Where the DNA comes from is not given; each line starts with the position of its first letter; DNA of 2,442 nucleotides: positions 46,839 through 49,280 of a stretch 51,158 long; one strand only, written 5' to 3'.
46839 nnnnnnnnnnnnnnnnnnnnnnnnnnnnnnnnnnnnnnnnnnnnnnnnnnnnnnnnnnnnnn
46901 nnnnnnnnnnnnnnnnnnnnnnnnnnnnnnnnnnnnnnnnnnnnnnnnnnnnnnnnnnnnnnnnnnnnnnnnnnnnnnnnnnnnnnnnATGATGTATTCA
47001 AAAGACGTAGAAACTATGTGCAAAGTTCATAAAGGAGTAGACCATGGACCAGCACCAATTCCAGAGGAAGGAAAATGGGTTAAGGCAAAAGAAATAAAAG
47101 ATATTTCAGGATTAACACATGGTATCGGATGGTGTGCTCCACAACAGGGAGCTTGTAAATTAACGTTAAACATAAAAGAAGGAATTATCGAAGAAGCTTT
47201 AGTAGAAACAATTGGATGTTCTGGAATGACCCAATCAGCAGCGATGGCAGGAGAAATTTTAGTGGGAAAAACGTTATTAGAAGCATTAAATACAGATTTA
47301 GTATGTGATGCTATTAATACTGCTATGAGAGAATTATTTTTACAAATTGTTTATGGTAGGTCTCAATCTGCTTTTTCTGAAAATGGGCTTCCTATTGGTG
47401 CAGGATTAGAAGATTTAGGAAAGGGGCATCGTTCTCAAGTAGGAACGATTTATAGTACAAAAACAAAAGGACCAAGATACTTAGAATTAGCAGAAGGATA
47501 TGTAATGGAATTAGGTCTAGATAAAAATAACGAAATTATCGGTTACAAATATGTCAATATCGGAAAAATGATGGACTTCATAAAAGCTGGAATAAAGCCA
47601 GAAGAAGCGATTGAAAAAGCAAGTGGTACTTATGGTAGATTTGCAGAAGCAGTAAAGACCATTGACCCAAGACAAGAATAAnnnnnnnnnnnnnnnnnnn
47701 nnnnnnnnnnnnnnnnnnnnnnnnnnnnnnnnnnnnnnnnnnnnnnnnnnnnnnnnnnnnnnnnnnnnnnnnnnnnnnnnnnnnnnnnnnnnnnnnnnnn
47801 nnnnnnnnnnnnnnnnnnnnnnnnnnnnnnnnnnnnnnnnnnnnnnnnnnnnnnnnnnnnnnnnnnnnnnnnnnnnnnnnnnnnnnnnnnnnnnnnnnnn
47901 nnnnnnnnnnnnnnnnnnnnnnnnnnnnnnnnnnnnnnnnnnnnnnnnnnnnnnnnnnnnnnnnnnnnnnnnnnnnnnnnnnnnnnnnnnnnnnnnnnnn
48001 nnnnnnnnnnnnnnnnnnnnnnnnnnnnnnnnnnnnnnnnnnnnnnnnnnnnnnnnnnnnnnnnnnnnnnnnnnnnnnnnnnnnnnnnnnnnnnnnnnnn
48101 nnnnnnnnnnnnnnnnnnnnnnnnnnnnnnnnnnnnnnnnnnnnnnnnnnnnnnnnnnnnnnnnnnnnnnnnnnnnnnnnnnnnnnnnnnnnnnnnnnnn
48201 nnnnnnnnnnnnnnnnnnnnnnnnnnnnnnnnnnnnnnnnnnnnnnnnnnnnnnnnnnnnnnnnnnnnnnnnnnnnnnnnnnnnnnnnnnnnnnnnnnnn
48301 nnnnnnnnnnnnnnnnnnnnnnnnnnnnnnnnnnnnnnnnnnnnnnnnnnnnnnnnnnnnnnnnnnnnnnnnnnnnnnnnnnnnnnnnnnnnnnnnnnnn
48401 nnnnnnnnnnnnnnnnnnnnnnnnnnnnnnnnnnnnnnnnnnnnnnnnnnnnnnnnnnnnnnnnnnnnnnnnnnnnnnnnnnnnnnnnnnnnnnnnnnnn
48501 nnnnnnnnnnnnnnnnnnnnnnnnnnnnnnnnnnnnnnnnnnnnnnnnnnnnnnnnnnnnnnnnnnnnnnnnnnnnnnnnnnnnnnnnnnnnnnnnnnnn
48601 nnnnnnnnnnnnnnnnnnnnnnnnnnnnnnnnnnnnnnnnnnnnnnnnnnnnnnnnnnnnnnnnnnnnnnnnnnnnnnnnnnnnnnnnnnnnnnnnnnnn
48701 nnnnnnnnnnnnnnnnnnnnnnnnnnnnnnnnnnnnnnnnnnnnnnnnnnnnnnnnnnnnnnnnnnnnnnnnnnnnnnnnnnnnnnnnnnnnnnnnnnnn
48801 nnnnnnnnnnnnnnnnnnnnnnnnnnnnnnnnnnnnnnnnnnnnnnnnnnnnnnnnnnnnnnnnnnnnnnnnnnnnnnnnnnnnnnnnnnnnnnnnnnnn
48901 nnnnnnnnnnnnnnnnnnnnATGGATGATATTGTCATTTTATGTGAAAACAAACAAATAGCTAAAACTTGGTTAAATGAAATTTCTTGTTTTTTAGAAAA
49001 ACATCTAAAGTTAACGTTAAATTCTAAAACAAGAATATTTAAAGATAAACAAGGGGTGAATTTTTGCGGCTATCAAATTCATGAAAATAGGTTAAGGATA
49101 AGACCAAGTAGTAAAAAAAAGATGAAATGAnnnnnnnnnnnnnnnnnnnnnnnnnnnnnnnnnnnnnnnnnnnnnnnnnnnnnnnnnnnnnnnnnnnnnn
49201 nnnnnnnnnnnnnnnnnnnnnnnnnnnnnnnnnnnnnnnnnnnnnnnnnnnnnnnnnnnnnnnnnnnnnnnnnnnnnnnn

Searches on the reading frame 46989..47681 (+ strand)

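Call 3: search_protein_families(library=pfam, proteins=[window:46989-47681:+], max_evalue=0.1)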
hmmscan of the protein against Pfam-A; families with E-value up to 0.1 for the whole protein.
window:46989-47681:+ (230 aa): 1 family
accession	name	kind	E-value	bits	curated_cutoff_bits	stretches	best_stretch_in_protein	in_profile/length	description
PF01592.21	NifU_N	-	0.00026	21.6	22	1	55-113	37-95/127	NifU-like N terminal domain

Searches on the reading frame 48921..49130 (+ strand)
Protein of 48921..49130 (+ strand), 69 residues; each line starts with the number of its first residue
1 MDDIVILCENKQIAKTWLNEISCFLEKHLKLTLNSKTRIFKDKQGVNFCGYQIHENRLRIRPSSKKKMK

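Call 3: search_protein_families(library=pfam, proteins=[window:48921-49130:+], max_evalue=0.1)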
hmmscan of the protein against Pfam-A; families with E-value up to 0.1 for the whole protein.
window:48921-49130:+ (69 aa): 3 families
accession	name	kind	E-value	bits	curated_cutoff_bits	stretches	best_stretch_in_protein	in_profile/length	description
PF00078.32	RVT_1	-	4.4e-05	23.7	29.6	1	1-53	153-205/205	Reverse transcriptase (RNA-dependent DNA polymerase)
PF25693.1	Phage_Y01A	-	0.008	17.2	27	1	4-46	21-66/92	Bacteriophage T4-like Y01A protein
PF23289.1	Spectrin_5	-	0.069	13.7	27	1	7-41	5-38/80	Guanine nucleotide exchange factor DBS-like, spectrin-like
